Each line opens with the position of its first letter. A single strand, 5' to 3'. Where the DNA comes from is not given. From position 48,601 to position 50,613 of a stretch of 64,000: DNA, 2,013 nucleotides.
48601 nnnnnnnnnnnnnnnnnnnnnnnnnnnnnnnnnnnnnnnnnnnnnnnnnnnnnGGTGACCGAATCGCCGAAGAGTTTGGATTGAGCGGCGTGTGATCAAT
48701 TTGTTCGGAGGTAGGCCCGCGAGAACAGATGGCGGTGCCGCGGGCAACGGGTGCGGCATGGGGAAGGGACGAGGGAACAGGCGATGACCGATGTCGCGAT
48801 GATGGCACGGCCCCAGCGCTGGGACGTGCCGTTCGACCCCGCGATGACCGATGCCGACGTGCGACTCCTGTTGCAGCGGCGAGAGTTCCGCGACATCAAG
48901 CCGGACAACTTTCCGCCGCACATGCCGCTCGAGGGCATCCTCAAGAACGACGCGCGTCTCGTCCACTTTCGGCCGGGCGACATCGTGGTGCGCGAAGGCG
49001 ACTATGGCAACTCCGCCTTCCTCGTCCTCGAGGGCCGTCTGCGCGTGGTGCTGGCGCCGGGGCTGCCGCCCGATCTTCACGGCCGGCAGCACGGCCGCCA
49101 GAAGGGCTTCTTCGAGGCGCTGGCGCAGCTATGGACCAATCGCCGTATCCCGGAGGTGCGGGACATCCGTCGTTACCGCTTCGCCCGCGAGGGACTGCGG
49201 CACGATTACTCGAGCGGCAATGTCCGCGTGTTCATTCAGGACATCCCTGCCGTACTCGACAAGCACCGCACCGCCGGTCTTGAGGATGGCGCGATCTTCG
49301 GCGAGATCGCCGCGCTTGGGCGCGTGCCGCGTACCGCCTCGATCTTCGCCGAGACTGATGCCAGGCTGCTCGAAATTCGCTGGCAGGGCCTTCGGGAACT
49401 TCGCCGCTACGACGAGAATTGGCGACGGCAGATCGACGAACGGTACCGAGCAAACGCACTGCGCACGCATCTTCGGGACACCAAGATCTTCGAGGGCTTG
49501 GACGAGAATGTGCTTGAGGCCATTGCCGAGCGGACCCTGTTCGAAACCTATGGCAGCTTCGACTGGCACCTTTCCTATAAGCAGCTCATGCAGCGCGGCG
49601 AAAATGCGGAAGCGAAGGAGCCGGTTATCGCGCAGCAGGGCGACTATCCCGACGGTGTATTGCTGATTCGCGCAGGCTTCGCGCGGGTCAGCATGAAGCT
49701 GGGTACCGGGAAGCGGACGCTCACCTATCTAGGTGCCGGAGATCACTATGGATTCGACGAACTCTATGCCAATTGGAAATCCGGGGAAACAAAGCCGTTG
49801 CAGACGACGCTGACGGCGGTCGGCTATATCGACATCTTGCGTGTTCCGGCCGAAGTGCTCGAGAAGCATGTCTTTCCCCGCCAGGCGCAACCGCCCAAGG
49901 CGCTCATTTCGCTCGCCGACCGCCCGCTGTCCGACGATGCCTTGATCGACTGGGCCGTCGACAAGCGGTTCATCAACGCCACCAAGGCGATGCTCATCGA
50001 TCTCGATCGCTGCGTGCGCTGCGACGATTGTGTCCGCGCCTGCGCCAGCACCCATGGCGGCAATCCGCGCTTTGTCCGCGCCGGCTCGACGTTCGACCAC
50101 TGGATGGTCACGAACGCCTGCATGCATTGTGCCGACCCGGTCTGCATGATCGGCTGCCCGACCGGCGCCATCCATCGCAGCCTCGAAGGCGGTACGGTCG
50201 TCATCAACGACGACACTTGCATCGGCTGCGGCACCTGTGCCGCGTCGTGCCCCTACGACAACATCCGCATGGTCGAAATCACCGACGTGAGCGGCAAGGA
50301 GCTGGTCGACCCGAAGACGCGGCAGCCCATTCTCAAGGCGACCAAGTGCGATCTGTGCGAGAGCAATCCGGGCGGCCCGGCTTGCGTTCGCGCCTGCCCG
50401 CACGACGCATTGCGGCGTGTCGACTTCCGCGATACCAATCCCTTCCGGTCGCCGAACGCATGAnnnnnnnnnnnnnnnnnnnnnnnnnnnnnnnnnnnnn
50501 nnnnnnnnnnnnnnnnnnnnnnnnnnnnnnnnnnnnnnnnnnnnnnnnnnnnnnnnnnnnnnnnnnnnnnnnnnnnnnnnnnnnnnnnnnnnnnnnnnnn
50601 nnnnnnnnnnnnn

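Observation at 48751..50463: Cyclic-nucleotide-binding domains fused to a four-cluster Fe-S electron-transfer module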

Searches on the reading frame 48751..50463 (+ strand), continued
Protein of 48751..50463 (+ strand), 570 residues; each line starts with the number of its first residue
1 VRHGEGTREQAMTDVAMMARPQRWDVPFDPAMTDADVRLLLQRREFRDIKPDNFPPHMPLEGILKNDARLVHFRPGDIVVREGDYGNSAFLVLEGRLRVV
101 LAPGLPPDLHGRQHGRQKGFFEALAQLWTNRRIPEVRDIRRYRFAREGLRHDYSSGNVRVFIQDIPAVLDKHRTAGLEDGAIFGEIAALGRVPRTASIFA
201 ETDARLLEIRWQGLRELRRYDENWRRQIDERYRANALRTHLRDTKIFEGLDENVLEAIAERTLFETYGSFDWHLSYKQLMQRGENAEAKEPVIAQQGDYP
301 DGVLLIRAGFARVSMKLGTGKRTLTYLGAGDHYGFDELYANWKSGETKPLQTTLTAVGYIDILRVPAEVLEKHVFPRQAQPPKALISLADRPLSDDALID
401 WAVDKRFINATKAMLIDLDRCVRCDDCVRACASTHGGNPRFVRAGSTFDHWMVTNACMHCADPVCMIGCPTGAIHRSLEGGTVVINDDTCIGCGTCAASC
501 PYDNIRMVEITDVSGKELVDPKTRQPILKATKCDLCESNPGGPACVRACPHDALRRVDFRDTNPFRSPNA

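Call 56: search_protein_families(library=pfam, proteins=[P0189, P0191, P0193, P0205, P0223, P0232, P0239, P0265, P0268, P0290], max_evalue=0.0001)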
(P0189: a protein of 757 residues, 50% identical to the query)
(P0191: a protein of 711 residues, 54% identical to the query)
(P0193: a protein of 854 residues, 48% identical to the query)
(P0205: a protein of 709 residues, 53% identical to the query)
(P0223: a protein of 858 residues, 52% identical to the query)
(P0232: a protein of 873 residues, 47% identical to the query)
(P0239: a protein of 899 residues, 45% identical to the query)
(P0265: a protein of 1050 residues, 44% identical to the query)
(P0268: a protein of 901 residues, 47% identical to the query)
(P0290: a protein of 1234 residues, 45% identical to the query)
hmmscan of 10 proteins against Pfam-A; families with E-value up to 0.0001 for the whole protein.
P0189 (757 aa): 12 families
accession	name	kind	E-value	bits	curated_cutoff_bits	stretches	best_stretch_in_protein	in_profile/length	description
PF00027.35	cNMP_binding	-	2.1e-17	63.3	27.5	1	164-215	35-87/89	Cyclic nucleotide-binding domain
PF12837.12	Fer4_6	-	1.1e-13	50.8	25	1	476-498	1-23/24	4Fe-4S binding domain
PF12838.12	Fer4_7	-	2.2e-13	50.8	27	2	451-497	2-51/52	4Fe-4S dicluster domain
PF13187.11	Fer4_9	-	1.5e-12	47.8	27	2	484-547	2-51/52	4Fe-4S dicluster domain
PF13237.11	Fer4_10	-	2.3e-12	47.1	25.5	2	477-544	2-53/53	4Fe-4S dicluster domain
PF00037.32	Fer4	-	1.6e-11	44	21.1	1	477-499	1-23/24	4Fe-4S binding domain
PF13247.11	Fer4_11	-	2.5e-11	44.1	26.2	1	445-503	4-63/100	4Fe-4S dicluster domain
PF12797.12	Fer4_2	-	2.3e-08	33.9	24.5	1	476-496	2-22/22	4Fe-4S binding domain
PF14697.11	Fer4_21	-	6.1e-07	29.9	35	0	478-532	2-49/59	4Fe-4S dicluster domain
PF13484.11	Fer4_16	-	1.4e-06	29.4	30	0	484-545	2-65/66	4Fe-4S double cluster binding domain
PF13183.11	Fer4_8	-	2.8e-06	28.2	27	0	482-546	3-67/68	4Fe-4S dicluster domain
PF25160.1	LdpA_Fe-S-bd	-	1.6e-05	25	27.6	1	453-503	4-47/49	LdpA Fe-S cluster-binding domain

P0191 (711 aa): 10 families
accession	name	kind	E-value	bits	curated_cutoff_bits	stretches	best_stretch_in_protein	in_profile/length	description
PF00027.35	cNMP_binding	-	1.9e-25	89.1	27.5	2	294-339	43-88/89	Cyclic nucleotide-binding domain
PF00498.31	FHA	-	2.7e-17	63.4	20.7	1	175-237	2-67/67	FHA domain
PF16697.10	Yop-YscD_cpl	-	4.4e-14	53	33.2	1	172-246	17-93/94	Inner membrane component of T3SS, cytoplasmic domain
PF12838.12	Fer4_7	-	1.6e-10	41.7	27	2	629-693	1-52/52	4Fe-4S dicluster domain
PF13247.11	Fer4_11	-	1.6e-09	38.3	26.2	1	590-694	3-95/100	4Fe-4S dicluster domain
PF13237.11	Fer4_10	-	3.3e-09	37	25.5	1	623-690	2-53/53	4Fe-4S dicluster domain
PF13187.11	Fer4_9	-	1.4e-08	35.1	27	0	560-614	1-52/52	4Fe-4S dicluster domain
PF00037.32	Fer4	-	4.1e-08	33.1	21.1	1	623-645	1-23/24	4Fe-4S binding domain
PF12837.12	Fer4_6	-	4.8e-07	29.9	25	0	623-644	2-23/24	4Fe-4S binding domain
PF12797.12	Fer4_2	-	6.2e-07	29.4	24.5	0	623-642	3-22/22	4Fe-4S binding domain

P0193 (854 aa): 11 families
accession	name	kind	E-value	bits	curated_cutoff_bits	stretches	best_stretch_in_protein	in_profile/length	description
PF00498.31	FHA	-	7e-33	113.3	20.7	2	37-97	2-65/67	FHA domain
PF00027.35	cNMP_binding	-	6.9e-24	84.1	27.5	3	566-648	9-86/89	Cyclic nucleotide-binding domain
PF16697.10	Yop-YscD_cpl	-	4.3e-21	75.4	33.2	2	35-101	18-86/94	Inner membrane component of T3SS, cytoplasmic domain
PF12838.12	Fer4_7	-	5.8e-11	43.1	27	1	773-836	2-52/52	4Fe-4S dicluster domain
PF12837.12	Fer4_6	-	6.3e-10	39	25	0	766-787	2-23/24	4Fe-4S binding domain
PF13187.11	Fer4_9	-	7.4e-10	39.2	27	1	773-836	2-51/52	4Fe-4S dicluster domain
PF13237.11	Fer4_10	-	1e-09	38.6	25.5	1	766-833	2-53/53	4Fe-4S dicluster domain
PF12797.12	Fer4_2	-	1.3e-08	34.7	24.5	0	766-785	3-22/22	4Fe-4S binding domain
PF13247.11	Fer4_11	-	1.3e-07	32.2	26.2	1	734-836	4-94/100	4Fe-4S dicluster domain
PF13484.11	Fer4_16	-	3.5e-05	24.9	30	0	773-834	2-65/66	4Fe-4S double cluster binding domain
PF00037.32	Fer4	-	6e-05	23.1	21.1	0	766-788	1-23/24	4Fe-4S binding domain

P0205 (709 aa): 10 families
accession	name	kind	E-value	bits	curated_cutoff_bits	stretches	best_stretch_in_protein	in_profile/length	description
PF00027.35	cNMP_binding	-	3.5e-17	62.6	27.5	1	164-210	42-87/89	Cyclic nucleotide-binding domain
PF12838.12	Fer4_7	-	1e-10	42.3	27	2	628-691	1-52/52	4Fe-4S dicluster domain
PF13247.11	Fer4_11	-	7.2e-10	39.4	26.2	1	590-693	4-96/100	4Fe-4S dicluster domain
PF13237.11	Fer4_10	-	4.1e-09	36.7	25.5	2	622-688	2-53/53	4Fe-4S dicluster domain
PF12837.12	Fer4_6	-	7.1e-09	35.6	25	0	622-644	2-24/24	4Fe-4S binding domain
PF13187.11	Fer4_9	-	6.5e-08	32.9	27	0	595-642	1-50/52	4Fe-4S dicluster domain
PF12797.12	Fer4_2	-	6.3e-07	29.4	24.5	0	552-572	2-22/22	4Fe-4S binding domain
PF14697.11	Fer4_21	-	6.6e-06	26.6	35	0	554-613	2-57/59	4Fe-4S dicluster domain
PF00037.32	Fer4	-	8e-06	25.9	21.1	0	622-644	1-23/24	4Fe-4S binding domain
PF13484.11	Fer4_16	-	9.4e-05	23.6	30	0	629-689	2-65/66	4Fe-4S double cluster binding domain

P0223 (858 aa): 9 families
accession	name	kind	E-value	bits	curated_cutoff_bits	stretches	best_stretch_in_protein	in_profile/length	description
PF00027.35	cNMP_binding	-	8e-16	58.2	27.5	0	86-116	2-34/89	Cyclic nucleotide-binding domain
PF00498.31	FHA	-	2.1e-10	41.3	20.7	1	340-403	2-67/67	FHA domain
PF12838.12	Fer4_7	-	6.3e-10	39.8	27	1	778-841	1-52/52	4Fe-4S dicluster domain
PF13247.11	Fer4_11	-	2.9e-09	37.4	26.2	1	741-843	4-96/100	4Fe-4S dicluster domain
PF12837.12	Fer4_6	-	4.7e-09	36.2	25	0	705-722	3-20/24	4Fe-4S binding domain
PF13237.11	Fer4_10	-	2.1e-08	34.4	25.5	1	772-838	2-53/53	4Fe-4S dicluster domain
PF13187.11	Fer4_9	-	5.7e-08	33.1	27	0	746-792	1-50/52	4Fe-4S dicluster domain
PF16697.10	Yop-YscD_cpl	-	5.2e-07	30.3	33.2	1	323-412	4-93/94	Inner membrane component of T3SS, cytoplasmic domain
PF12797.12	Fer4_2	-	1.1e-05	25.5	24.5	0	704-722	3-21/22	4Fe-4S binding domain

P0232 (873 aa): 9 families
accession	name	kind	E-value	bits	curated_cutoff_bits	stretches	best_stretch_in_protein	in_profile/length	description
PF00027.35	cNMP_binding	-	5.8e-21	74.7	27.5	2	585-668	9-86/89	Cyclic nucleotide-binding domain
PF13247.11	Fer4_11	-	3.3e-10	40.5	26.2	1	749-806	3-61/100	4Fe-4S dicluster domain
PF12838.12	Fer4_7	-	7.7e-09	36.3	27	1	788-854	1-52/52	4Fe-4S dicluster domain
PF13187.11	Fer4_9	-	2.6e-08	34.2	27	0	755-802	1-50/52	4Fe-4S dicluster domain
PF13237.11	Fer4_10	-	6.4e-08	32.8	25.5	1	782-851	2-53/53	4Fe-4S dicluster domain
PF12837.12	Fer4_6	-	9.5e-07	28.9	25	0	784-803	4-23/24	4Fe-4S binding domain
PF00037.32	Fer4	-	8.4e-06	25.8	21.1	0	782-804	1-23/24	4Fe-4S binding domain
PF12797.12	Fer4_2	-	1.5e-05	25.1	24.5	0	782-801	3-22/22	4Fe-4S binding domain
PF13484.11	Fer4_16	-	1.7e-05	26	30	0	789-852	2-65/66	4Fe-4S double cluster binding domain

P0239 (899 aa): 8 families
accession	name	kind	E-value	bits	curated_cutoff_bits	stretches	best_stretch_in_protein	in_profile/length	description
PF00027.35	cNMP_binding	-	8.1e-26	90.3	27.5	2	592-676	9-87/89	Cyclic nucleotide-binding domain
PF12838.12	Fer4_7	-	4.1e-10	40.4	27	1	810-875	1-52/52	4Fe-4S dicluster domain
PF13247.11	Fer4_11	-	9.4e-10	39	26.2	1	771-877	3-96/100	4Fe-4S dicluster domain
PF12837.12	Fer4_6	-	3.3e-08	33.5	25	0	804-825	2-23/24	4Fe-4S binding domain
PF13187.11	Fer4_9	-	4.3e-08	33.5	27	0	777-824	1-50/52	4Fe-4S dicluster domain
PF13237.11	Fer4_10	-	1.8e-07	31.4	25.5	1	775-822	6-53/53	4Fe-4S dicluster domain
PF12797.12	Fer4_2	-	3.2e-06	27.2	24.5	0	804-823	3-22/22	4Fe-4S binding domain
PF00037.32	Fer4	-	5.4e-06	26.4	21.1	0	806-826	3-23/24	4Fe-4S binding domain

P0265 (1050 aa): 10 families
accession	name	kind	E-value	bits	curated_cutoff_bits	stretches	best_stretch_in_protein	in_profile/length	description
PF00027.35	cNMP_binding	-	1.4e-21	76.6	27.5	2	773-853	9-84/89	Cyclic nucleotide-binding domain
PF13247.11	Fer4_11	-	1e-09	38.9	26.2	1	930-1031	4-95/100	4Fe-4S dicluster domain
PF12838.12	Fer4_7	-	3.6e-09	37.4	27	1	968-1030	1-52/52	4Fe-4S dicluster domain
PF13237.11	Fer4_10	-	4.1e-08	33.5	25.5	0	934-980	7-53/53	4Fe-4S dicluster domain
PF13187.11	Fer4_9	-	1.7e-07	31.6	27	0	935-982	1-50/52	4Fe-4S dicluster domain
PF12797.12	Fer4_2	-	1.4e-06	28.3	24.5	0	892-910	2-20/22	4Fe-4S binding domain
PF12837.12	Fer4_6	-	1.5e-06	28.3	25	0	963-982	3-22/24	4Fe-4S binding domain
PF00037.32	Fer4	-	1.7e-05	24.9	21.1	0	964-982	3-21/24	4Fe-4S binding domain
PF14697.11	Fer4_21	-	3.6e-05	24.2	35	0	964-1014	3-48/59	4Fe-4S dicluster domain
PF25160.1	LdpA_Fe-S-bd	-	9.3e-05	22.6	27.6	1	939-988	5-47/49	LdpA Fe-S cluster-binding domain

P0268 (901 aa): 7 families
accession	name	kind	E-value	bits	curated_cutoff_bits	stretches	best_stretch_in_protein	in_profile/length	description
PF00027.35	cNMP_binding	-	3.9e-20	72.1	27.5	2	601-687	6-86/89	Cyclic nucleotide-binding domain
PF13247.11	Fer4_11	-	1.6e-11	44.7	26.2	1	786-876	4-85/100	4Fe-4S dicluster domain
PF12838.12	Fer4_7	-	4.7e-09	37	27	1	824-870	1-46/52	4Fe-4S dicluster domain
PF12797.12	Fer4_2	-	5.3e-07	29.6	24.5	0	818-837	3-22/22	4Fe-4S binding domain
PF13237.11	Fer4_10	-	4.6e-06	26.9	25.5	0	789-836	6-53/53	4Fe-4S dicluster domain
PF13187.11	Fer4_9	-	6.5e-06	26.5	27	0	791-838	1-50/52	4Fe-4S dicluster domain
PF14697.11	Fer4_21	-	1.4e-05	25.6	35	0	819-870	2-49/59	4Fe-4S dicluster domain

P0290 (1234 aa): 7 families
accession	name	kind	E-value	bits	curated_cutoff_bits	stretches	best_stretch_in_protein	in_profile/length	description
PF00027.35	cNMP_binding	-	5.6e-16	58.7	27.5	1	544-590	43-88/89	Cyclic nucleotide-binding domain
PF00498.31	FHA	-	5.6e-12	46.4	20.7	1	695-758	2-67/67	FHA domain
PF13247.11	Fer4_11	-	3e-10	40.6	26.2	1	1107-1163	4-61/100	4Fe-4S dicluster domain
PF13187.11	Fer4_9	-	2.7e-09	37.4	27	1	1146-1214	2-51/52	4Fe-4S dicluster domain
PF16697.10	Yop-YscD_cpl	-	1.7e-08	35.1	33.2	1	678-762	3-88/94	Inner membrane component of T3SS, cytoplasmic domain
PF12838.12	Fer4_7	-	2.5e-08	34.7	27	1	1145-1214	1-52/52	4Fe-4S dicluster domain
PF13237.11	Fer4_10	-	2.5e-06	27.7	25.5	0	1139-1211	2-53/53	4Fe-4S dicluster domain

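Call 68: find_encoding_contigs(protein=P0045, flank=9000, max_places=2)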
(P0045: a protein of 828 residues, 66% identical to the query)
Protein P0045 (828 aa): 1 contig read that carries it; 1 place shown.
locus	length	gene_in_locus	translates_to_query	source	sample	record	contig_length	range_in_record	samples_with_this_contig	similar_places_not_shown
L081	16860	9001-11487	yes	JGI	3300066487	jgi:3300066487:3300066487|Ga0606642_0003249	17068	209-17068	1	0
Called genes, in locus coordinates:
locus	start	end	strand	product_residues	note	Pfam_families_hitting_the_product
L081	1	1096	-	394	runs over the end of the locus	PF00248:Aldo_ket_red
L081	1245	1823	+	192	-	-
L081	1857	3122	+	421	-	PF00994:MoCF_biosynth, PF18146:CinA_KH, PF02464:CinA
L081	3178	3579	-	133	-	PF13370:Fer4_13, PF13459:Fer4_15 (weak)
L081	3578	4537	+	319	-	PF04616:Glyco_hydro_43 (faint), PF00251:Glyco_hydro_32N (faint)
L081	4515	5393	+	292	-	-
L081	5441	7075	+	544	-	PF02776:TPP_enzyme_N, PF00205:TPP_enzyme_M, PF02775:TPP_enzyme_C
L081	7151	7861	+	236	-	PF02585:PIG-L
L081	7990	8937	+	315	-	PF13435:Cytochrome_C554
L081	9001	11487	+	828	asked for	PF00027:cNMP_binding, PF00037:Fer4 (faint), PF12797:Fer4_2 (faint), PF12837:Fer4_6 (faint), PF13187:Fer4_9 (faint), PF13247:Fer4_11, PF12838:Fer4_7 (weak), PF13237:Fer4_10, +1 more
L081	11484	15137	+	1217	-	PF09699:Paired_CXXCH_1 (faint), PF14522:Cytochrome_C7 (faint), PF22113:Mtrc-MtrF_II-IV_dom (faint), PF02085:Cytochrom_CIII (faint), PF14537:Cytochrom_c3_2 (faint), PF13435:Cytochrome_C554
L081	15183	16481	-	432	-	PF07394:DUF1501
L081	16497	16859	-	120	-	?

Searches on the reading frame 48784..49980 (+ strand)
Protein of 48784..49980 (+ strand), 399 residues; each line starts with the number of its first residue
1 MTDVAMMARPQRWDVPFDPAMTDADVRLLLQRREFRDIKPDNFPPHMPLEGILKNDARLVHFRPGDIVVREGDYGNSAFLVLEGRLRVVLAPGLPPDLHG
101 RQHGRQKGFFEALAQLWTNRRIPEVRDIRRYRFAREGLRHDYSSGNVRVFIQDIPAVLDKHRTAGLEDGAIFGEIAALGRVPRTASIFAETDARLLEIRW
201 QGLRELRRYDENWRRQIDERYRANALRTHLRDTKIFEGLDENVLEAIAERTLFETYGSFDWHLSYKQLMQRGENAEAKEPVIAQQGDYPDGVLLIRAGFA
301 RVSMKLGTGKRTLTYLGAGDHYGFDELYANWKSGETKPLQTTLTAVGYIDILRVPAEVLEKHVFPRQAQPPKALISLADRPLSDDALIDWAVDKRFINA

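Call 67: search_protein_families(library=pfam, proteins=[window:48784-49980:+], max_evalue=5)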
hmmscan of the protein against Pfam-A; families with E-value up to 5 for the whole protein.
window:48784-49980:+ (399 aa): 1 family
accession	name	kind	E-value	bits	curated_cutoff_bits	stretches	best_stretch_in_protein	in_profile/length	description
PF00027.35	cNMP_binding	-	4.7e-24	84.6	27.5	3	162-207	41-86/89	Cyclic nucleotide-binding domain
